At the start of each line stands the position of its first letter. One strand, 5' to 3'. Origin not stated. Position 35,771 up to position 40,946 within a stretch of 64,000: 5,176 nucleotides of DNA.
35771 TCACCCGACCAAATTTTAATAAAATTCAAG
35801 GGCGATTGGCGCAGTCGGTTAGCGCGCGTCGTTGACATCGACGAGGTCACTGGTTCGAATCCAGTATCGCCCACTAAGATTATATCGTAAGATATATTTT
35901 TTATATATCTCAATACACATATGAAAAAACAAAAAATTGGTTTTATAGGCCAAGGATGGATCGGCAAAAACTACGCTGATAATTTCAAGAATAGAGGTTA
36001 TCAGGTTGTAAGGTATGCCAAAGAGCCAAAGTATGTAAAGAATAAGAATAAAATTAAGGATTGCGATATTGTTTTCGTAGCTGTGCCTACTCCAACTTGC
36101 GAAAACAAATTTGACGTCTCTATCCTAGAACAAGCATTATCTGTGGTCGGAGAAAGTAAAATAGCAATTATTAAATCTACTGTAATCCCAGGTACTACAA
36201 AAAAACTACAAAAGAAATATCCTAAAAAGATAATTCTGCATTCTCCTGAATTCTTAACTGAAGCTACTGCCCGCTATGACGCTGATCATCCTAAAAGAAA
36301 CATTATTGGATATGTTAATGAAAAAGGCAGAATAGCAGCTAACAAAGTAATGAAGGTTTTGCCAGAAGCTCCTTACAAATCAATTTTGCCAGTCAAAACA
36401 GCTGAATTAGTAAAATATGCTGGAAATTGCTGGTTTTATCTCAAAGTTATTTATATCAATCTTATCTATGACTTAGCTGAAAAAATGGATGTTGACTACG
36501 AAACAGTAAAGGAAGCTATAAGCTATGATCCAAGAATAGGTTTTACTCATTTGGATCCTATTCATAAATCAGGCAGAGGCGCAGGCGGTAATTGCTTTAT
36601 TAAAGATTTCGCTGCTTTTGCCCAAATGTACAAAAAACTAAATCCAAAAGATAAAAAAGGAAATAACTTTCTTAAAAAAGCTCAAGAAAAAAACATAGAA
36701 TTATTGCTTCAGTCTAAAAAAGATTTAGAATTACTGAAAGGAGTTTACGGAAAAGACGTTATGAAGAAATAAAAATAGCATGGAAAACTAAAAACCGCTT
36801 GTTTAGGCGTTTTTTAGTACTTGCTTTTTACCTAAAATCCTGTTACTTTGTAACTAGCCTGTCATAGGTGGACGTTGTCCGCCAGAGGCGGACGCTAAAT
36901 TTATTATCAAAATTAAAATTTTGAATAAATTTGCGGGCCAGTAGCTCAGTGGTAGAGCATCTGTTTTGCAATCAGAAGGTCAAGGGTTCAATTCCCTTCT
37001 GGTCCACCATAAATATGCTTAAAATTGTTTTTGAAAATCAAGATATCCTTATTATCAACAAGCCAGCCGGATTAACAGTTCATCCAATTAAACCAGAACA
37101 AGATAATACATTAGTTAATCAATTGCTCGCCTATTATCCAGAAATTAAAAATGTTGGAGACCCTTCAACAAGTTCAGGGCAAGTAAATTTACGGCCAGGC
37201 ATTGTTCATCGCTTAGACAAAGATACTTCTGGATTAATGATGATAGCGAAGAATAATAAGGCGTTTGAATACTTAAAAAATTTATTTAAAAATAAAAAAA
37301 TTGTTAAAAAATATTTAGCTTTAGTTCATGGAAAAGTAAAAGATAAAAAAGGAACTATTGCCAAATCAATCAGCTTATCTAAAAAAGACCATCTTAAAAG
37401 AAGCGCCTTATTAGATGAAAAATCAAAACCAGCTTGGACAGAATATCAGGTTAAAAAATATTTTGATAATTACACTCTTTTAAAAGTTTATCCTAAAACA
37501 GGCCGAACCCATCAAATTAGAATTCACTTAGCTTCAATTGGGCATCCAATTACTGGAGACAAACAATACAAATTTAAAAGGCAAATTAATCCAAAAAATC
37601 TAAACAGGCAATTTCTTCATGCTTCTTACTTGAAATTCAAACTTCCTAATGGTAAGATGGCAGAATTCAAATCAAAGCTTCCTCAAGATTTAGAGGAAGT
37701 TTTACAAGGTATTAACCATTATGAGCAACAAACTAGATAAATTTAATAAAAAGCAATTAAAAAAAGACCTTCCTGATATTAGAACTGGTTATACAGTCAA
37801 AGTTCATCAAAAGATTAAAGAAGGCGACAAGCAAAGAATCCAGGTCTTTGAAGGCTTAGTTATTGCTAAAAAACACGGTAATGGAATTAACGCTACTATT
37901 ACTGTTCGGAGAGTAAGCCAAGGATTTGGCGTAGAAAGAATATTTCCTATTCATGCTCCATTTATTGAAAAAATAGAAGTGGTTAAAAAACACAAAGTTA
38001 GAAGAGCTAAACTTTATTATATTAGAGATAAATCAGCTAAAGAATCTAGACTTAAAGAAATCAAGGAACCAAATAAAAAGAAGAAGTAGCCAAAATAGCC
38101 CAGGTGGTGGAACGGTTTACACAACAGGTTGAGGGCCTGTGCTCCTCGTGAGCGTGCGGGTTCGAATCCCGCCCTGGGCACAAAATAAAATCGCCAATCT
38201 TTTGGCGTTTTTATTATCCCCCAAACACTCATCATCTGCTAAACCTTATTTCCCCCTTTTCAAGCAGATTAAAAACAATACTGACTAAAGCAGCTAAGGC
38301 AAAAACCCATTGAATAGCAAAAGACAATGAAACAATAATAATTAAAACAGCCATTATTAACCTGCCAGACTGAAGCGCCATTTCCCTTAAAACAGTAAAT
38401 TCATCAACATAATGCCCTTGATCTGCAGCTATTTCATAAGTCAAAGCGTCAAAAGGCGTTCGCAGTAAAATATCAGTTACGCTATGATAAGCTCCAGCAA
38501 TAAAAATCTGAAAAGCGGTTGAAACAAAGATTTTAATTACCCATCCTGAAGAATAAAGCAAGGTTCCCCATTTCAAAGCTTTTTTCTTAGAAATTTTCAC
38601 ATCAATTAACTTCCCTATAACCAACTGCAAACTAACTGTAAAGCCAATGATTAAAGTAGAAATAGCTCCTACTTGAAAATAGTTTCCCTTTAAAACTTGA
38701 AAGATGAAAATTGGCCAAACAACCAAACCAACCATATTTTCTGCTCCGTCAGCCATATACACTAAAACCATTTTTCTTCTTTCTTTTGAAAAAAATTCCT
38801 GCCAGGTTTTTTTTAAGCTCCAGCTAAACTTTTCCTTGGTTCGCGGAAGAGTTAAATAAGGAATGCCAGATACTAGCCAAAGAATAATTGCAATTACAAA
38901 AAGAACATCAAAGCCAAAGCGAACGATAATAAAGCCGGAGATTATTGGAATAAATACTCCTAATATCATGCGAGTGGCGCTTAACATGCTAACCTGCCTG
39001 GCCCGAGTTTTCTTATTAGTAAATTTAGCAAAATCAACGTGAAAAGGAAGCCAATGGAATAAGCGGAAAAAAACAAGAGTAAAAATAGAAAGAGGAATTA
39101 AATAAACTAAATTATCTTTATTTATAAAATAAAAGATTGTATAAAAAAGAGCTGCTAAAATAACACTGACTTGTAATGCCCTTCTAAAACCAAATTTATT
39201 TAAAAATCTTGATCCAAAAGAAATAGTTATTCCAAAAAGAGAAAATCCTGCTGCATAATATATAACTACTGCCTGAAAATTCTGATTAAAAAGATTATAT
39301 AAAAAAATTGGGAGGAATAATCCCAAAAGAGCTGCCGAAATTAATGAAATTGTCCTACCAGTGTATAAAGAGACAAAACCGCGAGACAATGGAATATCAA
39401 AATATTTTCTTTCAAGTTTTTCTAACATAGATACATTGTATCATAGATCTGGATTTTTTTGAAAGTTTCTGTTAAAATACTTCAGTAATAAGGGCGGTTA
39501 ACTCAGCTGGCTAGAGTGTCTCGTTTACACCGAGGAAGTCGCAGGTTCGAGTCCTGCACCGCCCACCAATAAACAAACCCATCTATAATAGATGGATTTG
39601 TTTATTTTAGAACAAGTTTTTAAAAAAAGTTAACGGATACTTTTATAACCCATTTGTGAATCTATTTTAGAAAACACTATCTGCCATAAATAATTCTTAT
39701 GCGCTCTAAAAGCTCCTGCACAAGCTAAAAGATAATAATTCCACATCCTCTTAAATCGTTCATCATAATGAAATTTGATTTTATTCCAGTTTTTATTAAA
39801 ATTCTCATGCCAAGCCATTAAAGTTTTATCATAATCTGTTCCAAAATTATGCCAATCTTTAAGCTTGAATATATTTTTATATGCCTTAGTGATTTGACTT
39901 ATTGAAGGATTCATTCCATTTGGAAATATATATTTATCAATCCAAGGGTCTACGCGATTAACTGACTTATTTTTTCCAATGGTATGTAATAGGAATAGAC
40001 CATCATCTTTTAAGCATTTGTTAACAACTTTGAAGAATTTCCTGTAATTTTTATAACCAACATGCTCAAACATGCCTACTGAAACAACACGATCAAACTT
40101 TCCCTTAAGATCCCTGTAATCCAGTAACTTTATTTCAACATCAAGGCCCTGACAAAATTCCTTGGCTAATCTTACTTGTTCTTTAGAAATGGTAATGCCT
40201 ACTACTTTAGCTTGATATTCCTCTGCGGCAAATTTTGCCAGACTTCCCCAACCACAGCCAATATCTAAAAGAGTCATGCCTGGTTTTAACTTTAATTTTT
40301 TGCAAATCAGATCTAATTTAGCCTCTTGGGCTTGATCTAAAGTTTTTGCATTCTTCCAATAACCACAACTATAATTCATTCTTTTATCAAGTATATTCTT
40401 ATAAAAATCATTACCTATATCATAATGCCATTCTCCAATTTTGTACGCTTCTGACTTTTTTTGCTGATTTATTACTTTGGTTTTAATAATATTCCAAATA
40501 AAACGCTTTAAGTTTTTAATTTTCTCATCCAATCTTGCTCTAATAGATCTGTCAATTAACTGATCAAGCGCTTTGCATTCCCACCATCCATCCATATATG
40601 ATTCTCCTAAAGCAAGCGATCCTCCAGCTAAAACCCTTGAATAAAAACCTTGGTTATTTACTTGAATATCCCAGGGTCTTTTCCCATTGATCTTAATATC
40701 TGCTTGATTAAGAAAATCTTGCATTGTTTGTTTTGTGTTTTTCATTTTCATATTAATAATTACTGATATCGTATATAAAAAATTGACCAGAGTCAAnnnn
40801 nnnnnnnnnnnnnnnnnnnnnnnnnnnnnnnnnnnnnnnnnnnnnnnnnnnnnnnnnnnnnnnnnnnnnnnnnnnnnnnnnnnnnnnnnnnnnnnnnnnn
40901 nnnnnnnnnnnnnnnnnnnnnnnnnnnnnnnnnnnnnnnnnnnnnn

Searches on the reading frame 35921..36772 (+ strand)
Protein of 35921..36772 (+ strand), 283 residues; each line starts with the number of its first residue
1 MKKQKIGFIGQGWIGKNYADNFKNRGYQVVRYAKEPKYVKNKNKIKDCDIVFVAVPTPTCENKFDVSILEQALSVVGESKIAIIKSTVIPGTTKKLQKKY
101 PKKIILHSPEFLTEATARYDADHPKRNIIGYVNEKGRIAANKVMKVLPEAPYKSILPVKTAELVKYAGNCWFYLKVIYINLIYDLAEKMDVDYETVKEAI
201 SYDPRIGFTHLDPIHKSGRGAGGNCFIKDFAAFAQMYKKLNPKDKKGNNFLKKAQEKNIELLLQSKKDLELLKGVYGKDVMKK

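Call 69: search_protein_families(library=pfam, proteins=[window:35921-36772:+], max_evalue=0.00001)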
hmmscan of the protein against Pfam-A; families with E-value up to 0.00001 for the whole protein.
window:35921-36772:+ (283 aa): 2 families
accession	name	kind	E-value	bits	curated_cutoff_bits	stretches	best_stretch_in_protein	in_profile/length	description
PF03721.20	UDPG_MGDP_dh_N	-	7.1e-19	68.5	27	1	41-137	70-181/187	UDP-glucose/GDP-mannose dehydrogenase family, NAD binding domain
PF00984.24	UDPG_MGDP_dh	-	2.4e-18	66.4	25.4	1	159-255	1-89/94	UDP-glucose/GDP-mannose dehydrogenase family, central domain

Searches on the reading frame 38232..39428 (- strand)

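Call 69: search_protein_families(library=pfam, proteins=[window:38232-39428:-], max_evalue=0.00001)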
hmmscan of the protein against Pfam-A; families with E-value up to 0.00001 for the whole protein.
window:38232-39428:- (398 aa): 1 family
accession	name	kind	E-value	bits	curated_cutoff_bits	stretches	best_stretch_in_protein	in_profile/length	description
PF07690.21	MFS_1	-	2.1e-18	66.8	33.4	2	24-216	4-203/347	Major Facilitator Superfamily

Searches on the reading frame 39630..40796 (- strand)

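Call 69: search_protein_families(library=pfam, proteins=[window:39630-40796:-], max_evalue=0.00001)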
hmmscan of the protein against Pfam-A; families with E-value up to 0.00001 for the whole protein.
window:39630-40796:- (388 aa): 7 families
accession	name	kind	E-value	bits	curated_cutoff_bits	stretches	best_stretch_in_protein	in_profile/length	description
PF02353.26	CMAS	-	9.3e-98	327.3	27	1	113-373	2-273/273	Mycolic acid cyclopropane synthetase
PF13649.12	Methyltransf_25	-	1.2e-16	61.6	27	1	177-266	2-97/97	Methyltransferase domain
PF08241.18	Methyltransf_11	-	1.9e-14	54.5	21.2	1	177-269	1-94/95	Methyltransferase domain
PF13489.12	Methyltransf_23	-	9e-14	52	27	1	169-285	19-132/164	Methyltransferase domain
PF13847.12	Methyltransf_31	-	2e-13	50.7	27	1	171-274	2-113/145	Methyltransferase domain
PF08242.18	Methyltransf_12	-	3.1e-13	50.7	30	1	177-268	1-98/98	Methyltransferase domain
PF01728.25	FtsJ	-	4.8e-06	27.1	24.1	1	160-211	8-59/181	FtsJ-like methyltransferase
